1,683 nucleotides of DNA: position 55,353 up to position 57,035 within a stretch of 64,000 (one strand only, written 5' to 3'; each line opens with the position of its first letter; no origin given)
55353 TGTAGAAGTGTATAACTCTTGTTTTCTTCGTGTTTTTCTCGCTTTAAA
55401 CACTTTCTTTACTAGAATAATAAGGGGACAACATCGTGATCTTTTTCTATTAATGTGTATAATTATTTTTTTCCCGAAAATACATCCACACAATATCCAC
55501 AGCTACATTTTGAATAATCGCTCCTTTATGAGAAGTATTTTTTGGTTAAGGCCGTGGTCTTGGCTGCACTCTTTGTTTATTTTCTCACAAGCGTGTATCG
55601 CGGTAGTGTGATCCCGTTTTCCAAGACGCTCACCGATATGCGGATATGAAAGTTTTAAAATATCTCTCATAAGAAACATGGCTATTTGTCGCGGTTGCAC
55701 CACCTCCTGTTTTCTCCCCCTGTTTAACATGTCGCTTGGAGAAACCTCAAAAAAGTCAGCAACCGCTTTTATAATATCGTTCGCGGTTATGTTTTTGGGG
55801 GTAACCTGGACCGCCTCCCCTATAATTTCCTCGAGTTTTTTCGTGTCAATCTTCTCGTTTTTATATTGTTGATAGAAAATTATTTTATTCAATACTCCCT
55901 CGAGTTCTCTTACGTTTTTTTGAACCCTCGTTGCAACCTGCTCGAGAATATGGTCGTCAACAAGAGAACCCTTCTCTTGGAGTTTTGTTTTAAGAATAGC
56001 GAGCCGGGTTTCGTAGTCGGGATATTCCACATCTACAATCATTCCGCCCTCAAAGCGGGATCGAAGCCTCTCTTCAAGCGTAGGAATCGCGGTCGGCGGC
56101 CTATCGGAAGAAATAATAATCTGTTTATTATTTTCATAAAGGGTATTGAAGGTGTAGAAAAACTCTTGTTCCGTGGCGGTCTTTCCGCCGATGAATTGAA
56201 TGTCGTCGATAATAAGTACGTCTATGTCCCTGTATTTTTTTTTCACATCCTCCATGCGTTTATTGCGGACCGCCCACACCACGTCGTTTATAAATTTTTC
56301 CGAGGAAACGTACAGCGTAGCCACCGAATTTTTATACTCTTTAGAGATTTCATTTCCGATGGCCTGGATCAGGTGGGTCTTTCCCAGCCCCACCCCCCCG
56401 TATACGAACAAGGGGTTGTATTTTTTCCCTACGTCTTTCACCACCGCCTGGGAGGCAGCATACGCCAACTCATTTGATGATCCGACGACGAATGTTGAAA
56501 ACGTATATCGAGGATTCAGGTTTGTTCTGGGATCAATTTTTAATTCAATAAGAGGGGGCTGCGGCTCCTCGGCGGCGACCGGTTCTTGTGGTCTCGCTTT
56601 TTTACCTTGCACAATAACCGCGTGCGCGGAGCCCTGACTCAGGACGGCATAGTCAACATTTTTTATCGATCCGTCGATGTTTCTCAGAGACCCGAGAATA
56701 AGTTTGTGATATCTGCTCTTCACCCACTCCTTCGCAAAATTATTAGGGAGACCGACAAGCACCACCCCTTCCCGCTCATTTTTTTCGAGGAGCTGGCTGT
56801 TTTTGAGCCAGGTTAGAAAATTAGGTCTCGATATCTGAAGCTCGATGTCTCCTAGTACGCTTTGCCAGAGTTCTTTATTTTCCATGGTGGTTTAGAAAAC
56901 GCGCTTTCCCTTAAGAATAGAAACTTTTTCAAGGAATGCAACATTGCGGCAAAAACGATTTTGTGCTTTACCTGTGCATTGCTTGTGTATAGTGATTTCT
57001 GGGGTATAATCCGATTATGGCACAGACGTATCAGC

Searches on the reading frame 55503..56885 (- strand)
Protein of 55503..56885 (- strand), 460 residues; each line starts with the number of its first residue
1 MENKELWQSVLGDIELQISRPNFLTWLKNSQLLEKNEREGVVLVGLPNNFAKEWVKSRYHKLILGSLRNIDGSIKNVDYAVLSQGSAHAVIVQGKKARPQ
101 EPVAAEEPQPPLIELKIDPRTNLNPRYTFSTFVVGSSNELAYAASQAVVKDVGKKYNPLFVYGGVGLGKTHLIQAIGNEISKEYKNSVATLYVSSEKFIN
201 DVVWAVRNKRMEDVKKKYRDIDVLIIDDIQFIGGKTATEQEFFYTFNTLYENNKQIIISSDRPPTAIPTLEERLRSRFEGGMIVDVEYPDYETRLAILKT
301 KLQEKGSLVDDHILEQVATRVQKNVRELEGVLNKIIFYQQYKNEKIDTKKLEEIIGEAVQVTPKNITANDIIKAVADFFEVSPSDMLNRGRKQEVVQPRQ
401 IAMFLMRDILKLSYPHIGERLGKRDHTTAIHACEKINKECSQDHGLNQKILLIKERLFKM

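Call 69: search_protein_families(library=pfam, proteins=[window:55503-56885:-], max_evalue=1e-10)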
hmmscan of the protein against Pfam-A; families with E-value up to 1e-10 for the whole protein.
window:55503-56885:- (460 aa): 3 families
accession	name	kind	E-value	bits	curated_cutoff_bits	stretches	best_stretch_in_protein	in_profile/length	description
PF00308.24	Bac_DnaA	-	1.5e-65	220.8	23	1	123-285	1-162/162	Bacterial DnaA ATPAse domain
PF08299.17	Bac_DnaA_C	-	2.7e-27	95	31.5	1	369-436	2-69/69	Bacterial dnaA protein helix-turn-helix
PF11638.13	DnaA_N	-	2.7e-13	49.8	24.6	1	5-67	2-63/65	DnaA N-terminal domain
